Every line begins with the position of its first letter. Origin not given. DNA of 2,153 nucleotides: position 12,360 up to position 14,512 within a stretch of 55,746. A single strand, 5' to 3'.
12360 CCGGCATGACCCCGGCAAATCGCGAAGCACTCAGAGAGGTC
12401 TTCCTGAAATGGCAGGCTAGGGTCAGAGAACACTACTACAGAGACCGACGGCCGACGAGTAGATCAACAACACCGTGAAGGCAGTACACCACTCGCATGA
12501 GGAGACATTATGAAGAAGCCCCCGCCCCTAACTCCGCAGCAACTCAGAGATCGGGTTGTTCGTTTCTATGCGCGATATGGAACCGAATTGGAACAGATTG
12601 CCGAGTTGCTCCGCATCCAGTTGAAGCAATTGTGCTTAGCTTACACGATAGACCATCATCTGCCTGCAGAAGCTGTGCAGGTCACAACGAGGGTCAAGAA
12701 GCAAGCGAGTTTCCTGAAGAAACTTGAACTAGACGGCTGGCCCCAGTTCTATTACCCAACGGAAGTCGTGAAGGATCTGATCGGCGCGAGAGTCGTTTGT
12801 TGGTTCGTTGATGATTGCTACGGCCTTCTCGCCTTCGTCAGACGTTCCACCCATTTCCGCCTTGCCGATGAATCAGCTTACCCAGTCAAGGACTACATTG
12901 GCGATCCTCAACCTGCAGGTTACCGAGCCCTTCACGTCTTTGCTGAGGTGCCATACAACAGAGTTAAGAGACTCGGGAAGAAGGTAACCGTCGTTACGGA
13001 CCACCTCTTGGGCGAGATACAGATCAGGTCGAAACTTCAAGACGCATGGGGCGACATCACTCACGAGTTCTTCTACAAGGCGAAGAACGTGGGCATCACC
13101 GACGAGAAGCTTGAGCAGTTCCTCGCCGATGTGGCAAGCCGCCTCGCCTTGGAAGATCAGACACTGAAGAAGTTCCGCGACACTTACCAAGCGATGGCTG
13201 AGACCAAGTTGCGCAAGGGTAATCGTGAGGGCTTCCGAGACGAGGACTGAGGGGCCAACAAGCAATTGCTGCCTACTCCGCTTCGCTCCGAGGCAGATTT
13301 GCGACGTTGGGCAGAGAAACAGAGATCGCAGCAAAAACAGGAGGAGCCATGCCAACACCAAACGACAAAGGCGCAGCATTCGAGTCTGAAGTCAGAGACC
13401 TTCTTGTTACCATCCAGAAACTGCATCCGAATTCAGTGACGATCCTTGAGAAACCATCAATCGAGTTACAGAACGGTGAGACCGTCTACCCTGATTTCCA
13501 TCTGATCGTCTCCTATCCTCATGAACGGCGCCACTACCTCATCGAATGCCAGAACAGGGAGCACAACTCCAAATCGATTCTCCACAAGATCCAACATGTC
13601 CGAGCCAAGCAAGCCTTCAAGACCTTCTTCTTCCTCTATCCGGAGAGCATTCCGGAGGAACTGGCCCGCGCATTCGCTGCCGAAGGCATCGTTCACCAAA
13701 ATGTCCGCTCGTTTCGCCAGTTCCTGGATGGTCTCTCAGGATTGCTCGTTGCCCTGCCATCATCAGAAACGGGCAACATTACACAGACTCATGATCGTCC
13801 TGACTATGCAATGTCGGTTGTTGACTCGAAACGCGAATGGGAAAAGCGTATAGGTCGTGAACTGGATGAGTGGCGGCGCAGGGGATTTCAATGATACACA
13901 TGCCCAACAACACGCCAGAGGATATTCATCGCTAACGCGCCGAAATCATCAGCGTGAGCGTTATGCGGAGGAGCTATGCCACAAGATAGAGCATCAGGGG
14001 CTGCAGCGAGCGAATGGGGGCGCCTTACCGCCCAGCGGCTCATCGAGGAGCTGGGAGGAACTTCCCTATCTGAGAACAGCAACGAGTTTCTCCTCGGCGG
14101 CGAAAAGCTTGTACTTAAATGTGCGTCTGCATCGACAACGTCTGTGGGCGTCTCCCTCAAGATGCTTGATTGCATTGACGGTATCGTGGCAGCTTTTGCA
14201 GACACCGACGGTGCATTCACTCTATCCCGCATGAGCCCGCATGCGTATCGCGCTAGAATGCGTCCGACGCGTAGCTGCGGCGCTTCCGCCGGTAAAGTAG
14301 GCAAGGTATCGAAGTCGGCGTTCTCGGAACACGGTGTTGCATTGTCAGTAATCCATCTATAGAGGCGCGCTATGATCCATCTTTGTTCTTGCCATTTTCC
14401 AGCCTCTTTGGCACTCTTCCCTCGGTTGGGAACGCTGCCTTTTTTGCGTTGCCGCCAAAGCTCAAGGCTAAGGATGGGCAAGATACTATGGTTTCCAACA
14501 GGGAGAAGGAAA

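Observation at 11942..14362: RelA/SpoT-homolog cassette with a TIR/NDT-like partner and a nuclease-fold gene next to the integrase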

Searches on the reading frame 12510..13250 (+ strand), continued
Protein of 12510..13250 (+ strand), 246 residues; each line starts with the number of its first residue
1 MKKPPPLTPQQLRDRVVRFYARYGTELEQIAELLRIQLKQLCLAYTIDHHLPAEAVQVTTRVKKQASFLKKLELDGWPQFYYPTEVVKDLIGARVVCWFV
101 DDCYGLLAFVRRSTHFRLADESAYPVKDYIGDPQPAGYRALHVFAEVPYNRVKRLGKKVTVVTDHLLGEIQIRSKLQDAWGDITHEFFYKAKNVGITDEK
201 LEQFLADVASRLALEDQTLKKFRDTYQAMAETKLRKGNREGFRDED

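Call 104: find_encoding_contigs(protein=P0095, flank=4000, max_places=3)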
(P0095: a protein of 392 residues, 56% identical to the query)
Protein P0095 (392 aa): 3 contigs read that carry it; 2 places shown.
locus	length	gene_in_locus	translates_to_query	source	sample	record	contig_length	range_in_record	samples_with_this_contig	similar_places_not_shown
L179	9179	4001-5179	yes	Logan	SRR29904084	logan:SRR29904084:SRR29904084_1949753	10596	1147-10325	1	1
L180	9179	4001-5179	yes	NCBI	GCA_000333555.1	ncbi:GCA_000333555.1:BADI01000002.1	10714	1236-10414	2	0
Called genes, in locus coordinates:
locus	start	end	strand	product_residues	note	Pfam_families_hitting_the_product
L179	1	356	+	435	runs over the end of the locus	PF01420:Methylase_S (faint)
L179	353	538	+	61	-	-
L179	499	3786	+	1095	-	PF04313:HSDR_N, PF00270:DEAD (weak), PF04851:ResIII, PF18766:SWI2_SNF2, PF22679:T1R_D3-like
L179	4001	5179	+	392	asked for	PF04607:RelA_SpoT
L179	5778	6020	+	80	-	-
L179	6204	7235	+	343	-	PF18735:HEPN_RiboL-PSP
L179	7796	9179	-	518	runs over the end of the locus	PF24390:PRTase-CE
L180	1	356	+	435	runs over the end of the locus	PF01420:Methylase_S (faint)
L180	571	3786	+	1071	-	PF04313:HSDR_N, PF00270:DEAD (weak), PF04851:ResIII, PF18766:SWI2_SNF2, PF22679:T1R_D3-like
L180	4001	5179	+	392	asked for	PF04607:RelA_SpoT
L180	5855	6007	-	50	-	-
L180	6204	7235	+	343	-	PF18735:HEPN_RiboL-PSP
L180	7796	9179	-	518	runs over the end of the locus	PF24390:PRTase-CE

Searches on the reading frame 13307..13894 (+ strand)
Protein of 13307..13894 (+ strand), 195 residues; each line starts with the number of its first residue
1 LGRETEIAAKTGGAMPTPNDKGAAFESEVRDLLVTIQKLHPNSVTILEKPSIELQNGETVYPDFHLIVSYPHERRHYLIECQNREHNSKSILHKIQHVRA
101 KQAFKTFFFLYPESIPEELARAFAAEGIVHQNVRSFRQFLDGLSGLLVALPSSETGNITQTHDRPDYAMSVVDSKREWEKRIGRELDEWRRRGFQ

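Call 3: search_protein_families(library=pfam, proteins=[window:13307-13894:+], max_evalue=0.1)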
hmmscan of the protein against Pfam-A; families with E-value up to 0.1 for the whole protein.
window:13307-13894:+ (195 aa): 0 families

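Call 4: search_protein_families(library=padloc, proteins=[window:13307-13894:+], max_evalue=0.1)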
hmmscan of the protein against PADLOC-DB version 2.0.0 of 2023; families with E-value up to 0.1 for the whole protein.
window:13307-13894:+ (195 aa): 0 families

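Call 6: search_protein_families(library=ncbifam, proteins=[window:13307-13894:+], max_evalue=1)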
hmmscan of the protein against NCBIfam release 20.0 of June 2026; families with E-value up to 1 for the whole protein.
window:13307-13894:+ (195 aa): 0 families

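Call 7: search_protein_families(library=phrogs, proteins=[window:13307-13894:+], max_evalue=1)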
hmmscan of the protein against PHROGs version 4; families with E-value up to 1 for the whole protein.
window:13307-13894:+ (195 aa): 0 families

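Call 12: search_solved_structures(query=window:13349-13894:+, max_evalue=10)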
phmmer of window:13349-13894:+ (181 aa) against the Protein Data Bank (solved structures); distinct sequences matched with E-value up to 10: 2.
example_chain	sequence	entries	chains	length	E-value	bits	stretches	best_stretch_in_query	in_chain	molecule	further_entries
5jfn_A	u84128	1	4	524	1.9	11.7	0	8-65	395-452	Aldehyde dehydrogenase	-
5jfl_A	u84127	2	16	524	1.9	11.7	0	8-65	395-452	Aldehyde dehydrogenase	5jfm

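Call 32: find_homologous_proteins(query=window:13349-13894:+, max_evalue=0.001)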
Query window:13349-13894:+ (181 aa): 11 proteins with E <= 0.001 among 103 candidates.
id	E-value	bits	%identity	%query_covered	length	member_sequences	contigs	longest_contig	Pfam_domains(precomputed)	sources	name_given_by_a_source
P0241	1.5e-117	408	100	100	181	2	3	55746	-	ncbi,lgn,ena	-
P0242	4.5e-65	237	62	97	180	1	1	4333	-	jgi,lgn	jgi:hypothetical protein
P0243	2.9e-40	156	52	86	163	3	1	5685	-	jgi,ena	-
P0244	2.3e-39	153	53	84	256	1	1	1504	-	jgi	jgi:hypothetical protein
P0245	3.3e-38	149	49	88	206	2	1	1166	PF02810.22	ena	-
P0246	6.2e-36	142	47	83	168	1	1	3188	-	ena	-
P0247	8.8e-36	142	49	83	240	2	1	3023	-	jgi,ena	-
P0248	1.8e-35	140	46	98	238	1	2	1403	-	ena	-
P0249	7.0e-28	116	39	88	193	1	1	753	-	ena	-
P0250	3.9e-27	113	56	55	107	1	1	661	-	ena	-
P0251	1.5e-26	111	48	67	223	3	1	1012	-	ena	-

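Call 34: find_encoding_contigs(protein=P0242, flank=5000, max_places=3)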
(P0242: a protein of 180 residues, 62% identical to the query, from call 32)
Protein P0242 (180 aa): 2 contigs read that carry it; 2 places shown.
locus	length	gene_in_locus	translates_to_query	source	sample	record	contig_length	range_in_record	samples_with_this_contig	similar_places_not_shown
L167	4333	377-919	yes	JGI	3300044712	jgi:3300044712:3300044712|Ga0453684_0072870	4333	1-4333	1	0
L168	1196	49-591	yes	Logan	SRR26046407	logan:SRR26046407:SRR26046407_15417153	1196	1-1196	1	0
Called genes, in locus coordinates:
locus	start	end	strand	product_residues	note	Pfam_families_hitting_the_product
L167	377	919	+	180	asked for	-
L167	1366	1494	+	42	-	-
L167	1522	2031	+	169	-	PF00078:RVT_1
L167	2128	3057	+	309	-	PF01797:Y1_Tnp (weak), PF08299:Bac_DnaA_C (weak)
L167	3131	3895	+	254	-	-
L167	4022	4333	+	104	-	?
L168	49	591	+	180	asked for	-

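Call 35: find_encoding_contigs(protein=P0243, flank=5000, max_places=3)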
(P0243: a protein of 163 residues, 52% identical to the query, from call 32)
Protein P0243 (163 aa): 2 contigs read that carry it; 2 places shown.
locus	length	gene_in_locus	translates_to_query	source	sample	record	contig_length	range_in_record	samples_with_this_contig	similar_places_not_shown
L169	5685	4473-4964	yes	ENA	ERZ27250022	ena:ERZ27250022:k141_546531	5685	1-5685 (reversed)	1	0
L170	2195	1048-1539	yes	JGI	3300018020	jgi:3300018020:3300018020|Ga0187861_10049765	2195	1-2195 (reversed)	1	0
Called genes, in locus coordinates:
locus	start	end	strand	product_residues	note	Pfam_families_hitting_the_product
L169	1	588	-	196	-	?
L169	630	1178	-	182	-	PF25583:WCX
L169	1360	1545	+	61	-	-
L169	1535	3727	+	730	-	PF00239:Resolvase, PF07508:Recombinase, PF13408:Zn_ribbon_recom, PF12728:HTH_17 (weak)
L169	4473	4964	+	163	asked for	-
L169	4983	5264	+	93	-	-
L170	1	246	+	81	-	?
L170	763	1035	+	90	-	-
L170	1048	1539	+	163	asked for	-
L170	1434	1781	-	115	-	-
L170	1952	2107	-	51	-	-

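Call 67: predict_structure(alignment_id=A6)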
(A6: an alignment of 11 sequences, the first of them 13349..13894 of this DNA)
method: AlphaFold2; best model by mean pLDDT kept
length: 181 residues; sequences in the alignment: 11
mean_pLDDT: 78.2   pTM: 0.65
mean pLDDT of the five models: 78.2, 76.6, 76.2, 75.4, 75.0
residues with pLDDT >= 90: 55; 70-90: 72; 50-70: 39; < 50: 15
segments of 3 or more residues with pLDDT < 50: 141-151
pLDDT, mean of each block of 10 residues (from residue 1): 73 94 95 85 78 90 85 65 64 86 85 87 95 76 44 53 79 76 47
secondary structure, 60 per line:
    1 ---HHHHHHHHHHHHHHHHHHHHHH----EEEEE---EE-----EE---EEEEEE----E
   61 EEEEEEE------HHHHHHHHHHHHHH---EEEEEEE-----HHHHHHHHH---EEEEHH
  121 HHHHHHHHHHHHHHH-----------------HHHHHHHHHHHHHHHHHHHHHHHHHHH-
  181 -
elements in order: H4-25 E30-34 E50-55 E60-67 H74-87 E91-97 H103-111 E115-118 H119-135 H153-179

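Call 72: fold_search(model_id=the predicted structure, library=pdb)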
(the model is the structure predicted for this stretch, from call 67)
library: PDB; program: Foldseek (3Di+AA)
matches with E <= 10: 934; with E <= 0.001: 4
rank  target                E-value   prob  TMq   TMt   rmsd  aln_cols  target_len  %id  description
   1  9u49_A                7.6e-05  1.00  0.50  0.25   3.9       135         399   18  crystal structure of Cdn1 in complex with cA4 (released 2026-02-04)
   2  9dou_A                1.2e-04  1.00  0.32  0.09   8.9       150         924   15  Taeniopygia guttata R2 retrotransposon (R2Tg) initiating target-primed reverse transcription (released 2025-05-21)
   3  8z4i_B                3.0e-04  1.00  0.50  0.26   4.3       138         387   17  crystal structure of Cdn1 in complex with cA3 (released 2026-02-04)
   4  9nl2_A                3.6e-04  0.99  0.30  0.07   8.4       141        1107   13  Structure of R2 retrotransposon protein from Platysternon megacephalum initiating target-primed reverse transcription (released 2025-06-18)
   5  9nl3_A                1.3e-03  0.99  0.34  0.08   8.7       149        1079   15  Structure of R2 retrotransposon protein from Taeniopygia guttata initiating target-primed reverse transcription (released 2025-06-18)
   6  8z4i_A                1.6e-03  1.00  0.44  0.23   4.9       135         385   20  crystal structure of Cdn1 in complex with cA3 (released 2026-02-04)
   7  1y88                  1.7e-03  1.00  0.39  0.38   4.4       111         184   14  Crystal Structure of Protein of Unknown Function AF1548 (released 2004-12-21)
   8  7bdv_A                1.8e-03  1.00  0.47  0.26   4.6       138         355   19  Structure of Can2 from Sulfobacillus thermosulfidooxidans in complex with cyclic tetra-adenylate (cA4) (released 2021-03-03)
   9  6p4o_D                1.8e-03  1.00  0.40  0.18   6.4       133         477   11  Complex of XPB helicase with Bax1 endonuclease from Sulfurisphaera tokodaii at 3.15 Angstroms resolution (released 2020-06-03)
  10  7bdv_B                2.1e-03  1.00  0.46  0.26   4.8       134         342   19  Structure of Can2 from Sulfobacillus thermosulfidooxidans in complex with cyclic tetra-adenylate (cA4) (released 2021-03-03)
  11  6p4w_B                2.9e-03  0.99  0.34  0.19   5.0       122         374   11  XPB helicase in a complex with truncated Bax1 from Sulfurisphaera tokodaii at 2.96 Angstrom resolution (released 2020-06-03)
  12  7bdv_C                3.5e-03  1.00  0.50  0.28   3.3       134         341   19  Structure of Can2 from Sulfobacillus thermosulfidooxidans in complex with cyclic tetra-adenylate (cA4) (released 2021-03-03)
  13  1xmx                  5.1e-03  1.00  0.48  0.25   4.3       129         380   15  Crystal structure of protein VC1899 from Vibrio cholerae (released 2004-11-16)
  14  6p4w_D                5.5e-03  0.95  0.32  0.18   5.5       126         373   13  XPB helicase in a complex with truncated Bax1 from Sulfurisphaera tokodaii at 2.96 Angstrom resolution (released 2020-06-03)
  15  7bdv_D                9.2e-03  1.00  0.48  0.28   3.7       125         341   15  Structure of Can2 from Sulfobacillus thermosulfidooxidans in complex with cyclic tetra-adenylate (cA4) (released 2021-03-03)
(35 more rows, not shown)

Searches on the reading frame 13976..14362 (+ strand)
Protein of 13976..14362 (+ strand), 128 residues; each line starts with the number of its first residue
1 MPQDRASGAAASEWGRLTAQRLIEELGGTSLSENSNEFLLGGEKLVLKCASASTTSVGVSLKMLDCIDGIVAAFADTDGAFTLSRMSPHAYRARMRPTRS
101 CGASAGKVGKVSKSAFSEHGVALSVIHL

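Call 3: search_protein_families(library=pfam, proteins=[window:13976-14362:+], max_evalue=0.1)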
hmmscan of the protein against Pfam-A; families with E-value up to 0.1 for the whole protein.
window:13976-14362:+ (128 aa): 0 families

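Call 4: search_protein_families(library=padloc, proteins=[window:13976-14362:+], max_evalue=0.1)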
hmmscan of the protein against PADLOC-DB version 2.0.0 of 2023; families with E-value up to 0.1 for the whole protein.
window:13976-14362:+ (128 aa): 0 families

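Call 6: search_protein_families(library=ncbifam, proteins=[window:13976-14362:+], max_evalue=1)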
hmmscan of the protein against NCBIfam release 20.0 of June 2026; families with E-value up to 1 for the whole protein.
window:13976-14362:+ (128 aa): 0 families

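Call 7: search_protein_families(library=phrogs, proteins=[window:13976-14362:+], max_evalue=1)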
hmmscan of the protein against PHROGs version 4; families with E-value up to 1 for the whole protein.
window:13976-14362:+ (128 aa): 0 families

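Call 68: search_protein_representatives(protein=window:13976-14362:+)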
Query: 128 residues. Proteins with E-value up to 0.001 (for the whole library): 255; up to 1e-10: 133; up to 1e-30: 2. The best 150 are listed.
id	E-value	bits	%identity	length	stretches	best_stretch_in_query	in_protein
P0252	5.2e-35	136.4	58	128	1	1-122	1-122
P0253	5.5e-31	123.4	53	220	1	1-123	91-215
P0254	6.7e-30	119.9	48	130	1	1-123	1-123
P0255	4.7e-27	110.8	48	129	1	1-121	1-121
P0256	5.3e-27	110.6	49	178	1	3-125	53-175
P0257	9.0e-26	106.6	45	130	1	3-123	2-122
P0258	5.1e-25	104.2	46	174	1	1-125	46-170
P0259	6.4e-25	103.9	48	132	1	1-126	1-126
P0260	6.8e-25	103.8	46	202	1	1-127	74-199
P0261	9.0e-25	103.4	43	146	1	1-126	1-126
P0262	1.3e-24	102.8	46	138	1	1-125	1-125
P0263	4.8e-24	101.1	45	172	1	2-126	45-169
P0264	5.4e-24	100.9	43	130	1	1-127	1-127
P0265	1.2e-23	99.8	45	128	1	1-124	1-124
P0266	2.1e-23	99.0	43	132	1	1-126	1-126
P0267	4.4e-23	98.0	44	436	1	1-124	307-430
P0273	4.0e-21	91.6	39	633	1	1-124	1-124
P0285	4.8e-19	84.9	40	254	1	1-124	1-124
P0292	3.0e-18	82.4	39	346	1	1-124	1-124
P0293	3.2e-18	82.3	40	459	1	1-126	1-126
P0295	9.3e-18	80.8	41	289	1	3-126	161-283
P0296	1.1e-17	80.6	45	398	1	1-116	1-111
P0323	2.1e-15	73.2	41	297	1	1-120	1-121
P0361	2.6e-12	63.3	35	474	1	6-121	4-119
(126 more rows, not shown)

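Call 70: search_protein_families(library=pfam, proteins=[P0267, P0273, P0293, P0292, P0296, P0285, P0323, P0361, P0253, P0295], max_evalue=0.001)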
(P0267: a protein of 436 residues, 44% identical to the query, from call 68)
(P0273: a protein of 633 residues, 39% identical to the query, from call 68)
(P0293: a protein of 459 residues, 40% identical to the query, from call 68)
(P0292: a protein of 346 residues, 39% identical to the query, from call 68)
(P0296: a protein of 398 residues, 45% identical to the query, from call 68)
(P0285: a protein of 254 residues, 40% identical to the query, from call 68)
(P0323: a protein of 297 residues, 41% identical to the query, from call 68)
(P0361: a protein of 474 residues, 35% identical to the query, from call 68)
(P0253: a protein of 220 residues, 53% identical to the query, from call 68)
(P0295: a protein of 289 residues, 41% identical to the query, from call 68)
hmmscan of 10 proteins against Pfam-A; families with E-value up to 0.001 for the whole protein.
P0267 (436 aa): 1 family
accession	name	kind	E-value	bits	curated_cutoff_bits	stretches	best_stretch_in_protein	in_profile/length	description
PF08867.16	FRG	-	4.5e-14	53.6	25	1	40-148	2-89/94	FRG domain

P0273 (633 aa): 0 families

P0293 (459 aa): 1 family
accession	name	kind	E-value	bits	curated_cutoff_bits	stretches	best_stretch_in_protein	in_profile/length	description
PF13020.12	NOV_C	-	3.1e-09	37.2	22.1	1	348-433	1-88/91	Protein NO VEIN, C-terminal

P0292 (346 aa): 0 families

P0296 (398 aa): 1 family
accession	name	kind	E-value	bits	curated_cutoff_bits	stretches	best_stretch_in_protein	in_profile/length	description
PF01844.29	HNH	-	5.2e-08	33.3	21.4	1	327-380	1-45/47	HNH endonuclease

P0285 (254 aa): 1 family
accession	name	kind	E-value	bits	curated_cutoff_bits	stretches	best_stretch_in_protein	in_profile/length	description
PF01844.29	HNH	-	1.2e-07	32.2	21.4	1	179-232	1-45/47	HNH endonuclease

P0323 (297 aa): 1 family
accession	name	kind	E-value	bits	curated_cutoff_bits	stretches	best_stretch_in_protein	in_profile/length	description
PF22522.2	DUF6998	-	5.6e-08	33.2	27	1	184-280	28-112/136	Family of unknown function (DUF6998)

P0361 (474 aa): 0 families

P0253 (220 aa): 0 families

P0295 (289 aa): 1 family
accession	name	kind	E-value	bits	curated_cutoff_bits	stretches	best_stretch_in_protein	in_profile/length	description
PF22522.2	DUF6998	-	1.9e-07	31.5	27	1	11-152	4-131/136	Family of unknown function (DUF6998)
